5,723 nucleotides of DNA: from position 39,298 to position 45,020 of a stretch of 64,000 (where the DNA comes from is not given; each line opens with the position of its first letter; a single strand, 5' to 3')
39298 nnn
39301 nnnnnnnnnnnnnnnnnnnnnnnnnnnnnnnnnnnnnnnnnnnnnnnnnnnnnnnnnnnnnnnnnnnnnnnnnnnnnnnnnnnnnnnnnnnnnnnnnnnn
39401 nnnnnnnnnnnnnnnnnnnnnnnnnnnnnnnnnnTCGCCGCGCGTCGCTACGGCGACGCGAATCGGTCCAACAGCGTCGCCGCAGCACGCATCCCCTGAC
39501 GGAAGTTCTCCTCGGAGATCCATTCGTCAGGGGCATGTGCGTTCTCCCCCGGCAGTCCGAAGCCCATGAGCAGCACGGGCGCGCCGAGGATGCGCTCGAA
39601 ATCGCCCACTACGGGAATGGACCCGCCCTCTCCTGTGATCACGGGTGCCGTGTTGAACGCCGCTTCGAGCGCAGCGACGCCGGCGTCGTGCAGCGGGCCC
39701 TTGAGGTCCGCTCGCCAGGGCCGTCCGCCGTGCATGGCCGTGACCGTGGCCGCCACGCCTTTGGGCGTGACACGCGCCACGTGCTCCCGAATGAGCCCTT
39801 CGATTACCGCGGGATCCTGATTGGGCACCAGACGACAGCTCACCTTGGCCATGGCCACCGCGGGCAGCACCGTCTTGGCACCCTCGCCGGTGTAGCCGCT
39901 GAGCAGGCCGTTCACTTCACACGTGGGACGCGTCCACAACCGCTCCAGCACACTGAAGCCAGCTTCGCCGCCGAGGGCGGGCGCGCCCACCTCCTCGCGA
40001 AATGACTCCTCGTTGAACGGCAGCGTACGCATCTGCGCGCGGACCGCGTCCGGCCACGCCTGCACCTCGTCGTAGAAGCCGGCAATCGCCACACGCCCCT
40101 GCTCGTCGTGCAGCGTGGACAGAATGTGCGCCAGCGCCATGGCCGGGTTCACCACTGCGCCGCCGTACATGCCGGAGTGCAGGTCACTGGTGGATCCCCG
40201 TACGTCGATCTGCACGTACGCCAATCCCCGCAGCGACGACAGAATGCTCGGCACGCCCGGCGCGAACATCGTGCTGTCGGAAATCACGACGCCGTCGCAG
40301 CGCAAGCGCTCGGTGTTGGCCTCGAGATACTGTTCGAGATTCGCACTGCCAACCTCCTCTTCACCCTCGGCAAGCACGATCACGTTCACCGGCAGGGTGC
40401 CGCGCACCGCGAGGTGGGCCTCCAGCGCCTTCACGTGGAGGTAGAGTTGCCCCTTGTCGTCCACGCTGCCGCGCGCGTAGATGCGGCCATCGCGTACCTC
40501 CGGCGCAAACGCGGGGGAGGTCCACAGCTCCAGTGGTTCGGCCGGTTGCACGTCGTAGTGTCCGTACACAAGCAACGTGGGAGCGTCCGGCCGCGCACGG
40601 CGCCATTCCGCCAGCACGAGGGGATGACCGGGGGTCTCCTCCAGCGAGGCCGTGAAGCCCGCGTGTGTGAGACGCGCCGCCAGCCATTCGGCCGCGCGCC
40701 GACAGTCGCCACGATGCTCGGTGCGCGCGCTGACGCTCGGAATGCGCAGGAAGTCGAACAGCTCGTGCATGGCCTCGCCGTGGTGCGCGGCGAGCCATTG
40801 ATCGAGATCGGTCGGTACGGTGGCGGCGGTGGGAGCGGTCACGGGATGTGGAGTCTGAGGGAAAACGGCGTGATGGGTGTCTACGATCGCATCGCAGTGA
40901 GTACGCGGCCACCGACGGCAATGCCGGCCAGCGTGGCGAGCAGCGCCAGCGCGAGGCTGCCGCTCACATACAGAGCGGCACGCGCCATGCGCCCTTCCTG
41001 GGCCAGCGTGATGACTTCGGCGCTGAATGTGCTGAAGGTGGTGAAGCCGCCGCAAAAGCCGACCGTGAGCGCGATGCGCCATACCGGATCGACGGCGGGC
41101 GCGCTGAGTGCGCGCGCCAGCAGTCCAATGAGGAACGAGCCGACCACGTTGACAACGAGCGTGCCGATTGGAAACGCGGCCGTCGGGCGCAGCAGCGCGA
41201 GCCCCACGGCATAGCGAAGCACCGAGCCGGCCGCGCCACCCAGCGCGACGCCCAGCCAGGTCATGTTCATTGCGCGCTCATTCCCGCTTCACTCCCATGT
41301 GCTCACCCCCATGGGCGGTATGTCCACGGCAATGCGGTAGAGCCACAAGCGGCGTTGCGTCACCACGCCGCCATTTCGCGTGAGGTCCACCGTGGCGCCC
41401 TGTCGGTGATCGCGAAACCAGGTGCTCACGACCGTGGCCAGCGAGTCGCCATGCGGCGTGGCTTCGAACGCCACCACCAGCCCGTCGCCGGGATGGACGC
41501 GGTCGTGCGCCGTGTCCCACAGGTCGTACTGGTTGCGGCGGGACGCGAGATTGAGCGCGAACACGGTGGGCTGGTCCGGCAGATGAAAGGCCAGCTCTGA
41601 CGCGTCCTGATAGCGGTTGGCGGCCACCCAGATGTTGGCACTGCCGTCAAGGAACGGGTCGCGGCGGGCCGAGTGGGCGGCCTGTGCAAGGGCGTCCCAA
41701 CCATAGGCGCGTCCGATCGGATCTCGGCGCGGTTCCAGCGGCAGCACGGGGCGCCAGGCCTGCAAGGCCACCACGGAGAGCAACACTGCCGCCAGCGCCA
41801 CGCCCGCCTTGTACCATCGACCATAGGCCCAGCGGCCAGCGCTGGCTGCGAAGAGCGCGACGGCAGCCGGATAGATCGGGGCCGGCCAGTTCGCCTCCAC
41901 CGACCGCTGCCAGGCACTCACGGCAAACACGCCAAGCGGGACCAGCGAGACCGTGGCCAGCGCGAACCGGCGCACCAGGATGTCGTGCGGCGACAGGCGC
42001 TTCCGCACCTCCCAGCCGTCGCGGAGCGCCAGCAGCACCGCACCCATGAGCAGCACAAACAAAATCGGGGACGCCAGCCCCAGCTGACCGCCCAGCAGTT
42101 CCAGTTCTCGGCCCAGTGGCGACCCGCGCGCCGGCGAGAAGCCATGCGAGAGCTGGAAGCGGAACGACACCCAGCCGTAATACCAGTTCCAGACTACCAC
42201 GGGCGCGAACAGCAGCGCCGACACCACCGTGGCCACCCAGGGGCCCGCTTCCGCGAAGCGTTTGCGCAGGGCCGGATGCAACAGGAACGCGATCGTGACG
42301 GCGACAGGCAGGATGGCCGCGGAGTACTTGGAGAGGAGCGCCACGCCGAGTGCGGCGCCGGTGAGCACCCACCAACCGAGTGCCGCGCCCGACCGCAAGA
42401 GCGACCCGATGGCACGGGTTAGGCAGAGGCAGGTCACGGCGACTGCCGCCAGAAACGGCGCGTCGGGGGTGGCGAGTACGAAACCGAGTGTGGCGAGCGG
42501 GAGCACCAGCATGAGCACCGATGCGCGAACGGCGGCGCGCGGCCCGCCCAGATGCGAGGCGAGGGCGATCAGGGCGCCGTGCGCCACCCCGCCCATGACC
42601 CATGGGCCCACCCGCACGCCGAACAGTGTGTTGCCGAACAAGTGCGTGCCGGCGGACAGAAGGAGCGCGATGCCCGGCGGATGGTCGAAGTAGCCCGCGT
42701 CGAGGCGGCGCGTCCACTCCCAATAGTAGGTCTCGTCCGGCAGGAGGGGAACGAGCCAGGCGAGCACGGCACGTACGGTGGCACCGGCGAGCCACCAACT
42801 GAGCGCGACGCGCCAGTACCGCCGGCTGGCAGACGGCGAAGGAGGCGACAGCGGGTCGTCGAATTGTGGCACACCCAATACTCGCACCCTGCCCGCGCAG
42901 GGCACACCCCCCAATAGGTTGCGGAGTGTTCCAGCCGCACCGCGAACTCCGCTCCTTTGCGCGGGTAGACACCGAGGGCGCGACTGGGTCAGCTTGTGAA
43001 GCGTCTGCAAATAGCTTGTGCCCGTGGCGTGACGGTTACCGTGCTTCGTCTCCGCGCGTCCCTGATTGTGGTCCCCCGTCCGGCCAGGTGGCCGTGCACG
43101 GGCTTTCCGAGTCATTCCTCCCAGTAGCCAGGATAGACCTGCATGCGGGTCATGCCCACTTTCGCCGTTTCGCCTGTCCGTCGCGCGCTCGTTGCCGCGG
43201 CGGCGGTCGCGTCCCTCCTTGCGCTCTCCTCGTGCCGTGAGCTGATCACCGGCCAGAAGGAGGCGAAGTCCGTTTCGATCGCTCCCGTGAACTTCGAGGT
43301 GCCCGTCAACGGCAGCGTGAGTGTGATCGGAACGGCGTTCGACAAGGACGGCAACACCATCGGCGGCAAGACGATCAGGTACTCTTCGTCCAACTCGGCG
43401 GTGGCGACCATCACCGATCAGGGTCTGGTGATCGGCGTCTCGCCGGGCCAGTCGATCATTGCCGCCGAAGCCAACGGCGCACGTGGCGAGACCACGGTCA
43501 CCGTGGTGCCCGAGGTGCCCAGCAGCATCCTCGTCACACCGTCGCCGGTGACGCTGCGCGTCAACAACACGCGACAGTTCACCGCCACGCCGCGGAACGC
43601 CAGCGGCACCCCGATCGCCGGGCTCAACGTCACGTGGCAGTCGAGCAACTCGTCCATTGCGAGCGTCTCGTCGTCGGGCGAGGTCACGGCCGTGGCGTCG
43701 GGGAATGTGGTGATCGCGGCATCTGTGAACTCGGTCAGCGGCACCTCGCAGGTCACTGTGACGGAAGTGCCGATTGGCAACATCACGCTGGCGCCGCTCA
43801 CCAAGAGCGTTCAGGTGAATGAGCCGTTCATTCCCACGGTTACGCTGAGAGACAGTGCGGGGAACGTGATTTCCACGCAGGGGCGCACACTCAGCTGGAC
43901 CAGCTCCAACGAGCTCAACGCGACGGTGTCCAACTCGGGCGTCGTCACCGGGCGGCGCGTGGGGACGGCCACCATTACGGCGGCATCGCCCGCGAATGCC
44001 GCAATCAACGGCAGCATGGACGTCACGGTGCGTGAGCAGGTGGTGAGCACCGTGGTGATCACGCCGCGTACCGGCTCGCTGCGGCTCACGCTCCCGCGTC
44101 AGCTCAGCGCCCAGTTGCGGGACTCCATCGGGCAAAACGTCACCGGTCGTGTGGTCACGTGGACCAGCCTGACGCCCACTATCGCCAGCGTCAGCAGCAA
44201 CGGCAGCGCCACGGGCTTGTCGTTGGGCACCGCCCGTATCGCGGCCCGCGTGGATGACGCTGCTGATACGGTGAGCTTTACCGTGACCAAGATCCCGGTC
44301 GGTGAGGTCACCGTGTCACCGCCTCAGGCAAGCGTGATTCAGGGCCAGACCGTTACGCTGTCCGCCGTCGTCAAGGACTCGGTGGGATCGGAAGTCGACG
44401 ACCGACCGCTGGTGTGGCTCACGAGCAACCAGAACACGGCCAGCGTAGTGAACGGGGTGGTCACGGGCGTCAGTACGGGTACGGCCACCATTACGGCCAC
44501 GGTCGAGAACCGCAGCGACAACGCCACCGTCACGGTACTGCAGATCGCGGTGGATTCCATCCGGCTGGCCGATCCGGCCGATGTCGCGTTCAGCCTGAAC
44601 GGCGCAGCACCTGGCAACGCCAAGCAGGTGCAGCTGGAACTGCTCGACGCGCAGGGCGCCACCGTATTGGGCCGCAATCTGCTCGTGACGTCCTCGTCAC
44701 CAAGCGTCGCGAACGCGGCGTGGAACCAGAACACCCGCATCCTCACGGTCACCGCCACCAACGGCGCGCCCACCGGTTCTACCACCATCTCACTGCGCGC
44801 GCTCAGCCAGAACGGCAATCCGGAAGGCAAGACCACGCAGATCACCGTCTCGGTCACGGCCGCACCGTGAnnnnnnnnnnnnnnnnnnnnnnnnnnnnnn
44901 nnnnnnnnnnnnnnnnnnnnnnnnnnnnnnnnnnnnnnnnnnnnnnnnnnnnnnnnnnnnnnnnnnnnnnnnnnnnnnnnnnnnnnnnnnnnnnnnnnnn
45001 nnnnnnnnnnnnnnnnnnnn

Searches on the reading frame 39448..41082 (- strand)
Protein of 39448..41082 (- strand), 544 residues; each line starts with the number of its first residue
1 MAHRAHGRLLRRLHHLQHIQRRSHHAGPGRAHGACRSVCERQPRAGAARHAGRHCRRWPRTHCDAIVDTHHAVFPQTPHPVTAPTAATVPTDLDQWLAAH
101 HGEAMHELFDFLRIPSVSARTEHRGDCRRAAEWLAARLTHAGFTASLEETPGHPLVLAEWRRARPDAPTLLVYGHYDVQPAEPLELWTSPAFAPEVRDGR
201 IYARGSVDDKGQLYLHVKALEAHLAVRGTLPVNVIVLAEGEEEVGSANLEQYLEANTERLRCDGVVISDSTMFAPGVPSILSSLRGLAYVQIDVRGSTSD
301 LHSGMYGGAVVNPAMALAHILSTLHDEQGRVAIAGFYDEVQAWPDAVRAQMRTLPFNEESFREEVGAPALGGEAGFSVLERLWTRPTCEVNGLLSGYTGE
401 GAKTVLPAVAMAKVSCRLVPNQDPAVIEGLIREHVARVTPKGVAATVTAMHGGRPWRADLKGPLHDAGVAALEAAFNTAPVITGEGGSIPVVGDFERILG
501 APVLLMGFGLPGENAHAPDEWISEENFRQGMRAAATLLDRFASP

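Call 45: search_protein_families(library=pfam, proteins=[window:39448-41082:-], max_evalue=0.0001)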
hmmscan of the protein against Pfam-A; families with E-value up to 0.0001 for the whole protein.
window:39448-41082:- (544 aa): 2 families
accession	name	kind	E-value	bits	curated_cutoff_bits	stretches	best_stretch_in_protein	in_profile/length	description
PF01546.33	Peptidase_M20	-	1.7e-34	120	24.6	1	171-539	1-205/206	Peptidase family M20/M25/M40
PF07687.19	M20_dimer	-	3.8e-17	62.6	21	1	284-442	3-106/107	Peptidase dimerisation domain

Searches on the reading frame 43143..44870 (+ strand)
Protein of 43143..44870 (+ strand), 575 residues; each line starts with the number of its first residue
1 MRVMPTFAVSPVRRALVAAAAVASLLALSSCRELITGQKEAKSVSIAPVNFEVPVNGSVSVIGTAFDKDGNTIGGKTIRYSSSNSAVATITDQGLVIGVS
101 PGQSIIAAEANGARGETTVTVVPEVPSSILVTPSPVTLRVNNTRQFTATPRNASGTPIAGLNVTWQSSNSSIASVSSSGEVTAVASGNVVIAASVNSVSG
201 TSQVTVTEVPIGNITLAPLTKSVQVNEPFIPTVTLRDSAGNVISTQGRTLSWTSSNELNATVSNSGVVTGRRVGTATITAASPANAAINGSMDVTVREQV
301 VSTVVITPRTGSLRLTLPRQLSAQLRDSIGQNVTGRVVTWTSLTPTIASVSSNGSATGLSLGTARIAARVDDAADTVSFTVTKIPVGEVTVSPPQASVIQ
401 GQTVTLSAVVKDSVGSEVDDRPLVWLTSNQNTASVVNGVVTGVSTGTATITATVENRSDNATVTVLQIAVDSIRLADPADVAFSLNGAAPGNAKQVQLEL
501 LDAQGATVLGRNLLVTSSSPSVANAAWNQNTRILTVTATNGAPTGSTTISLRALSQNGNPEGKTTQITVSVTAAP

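Call 45: search_protein_families(library=pfam, proteins=[window:43143-44870:+], max_evalue=0.0001)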
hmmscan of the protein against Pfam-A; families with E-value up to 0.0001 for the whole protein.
window:43143-44870:+ (575 aa): 3 families
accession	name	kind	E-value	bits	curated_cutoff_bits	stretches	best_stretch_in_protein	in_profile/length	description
PF02368.24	Big_2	-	2.5e-36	123.9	22.8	5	128-206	4-79/79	Bacterial Ig-like domain (group 2)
PF22359.2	Big-like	-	7.1e-11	42.6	27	1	338-382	3-47/48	Bacterial Ig-like domain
PF02369.22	Big_1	-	6.9e-07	29.7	34.9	0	142-207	17-79/93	Bacterial Ig-like domain (group 1)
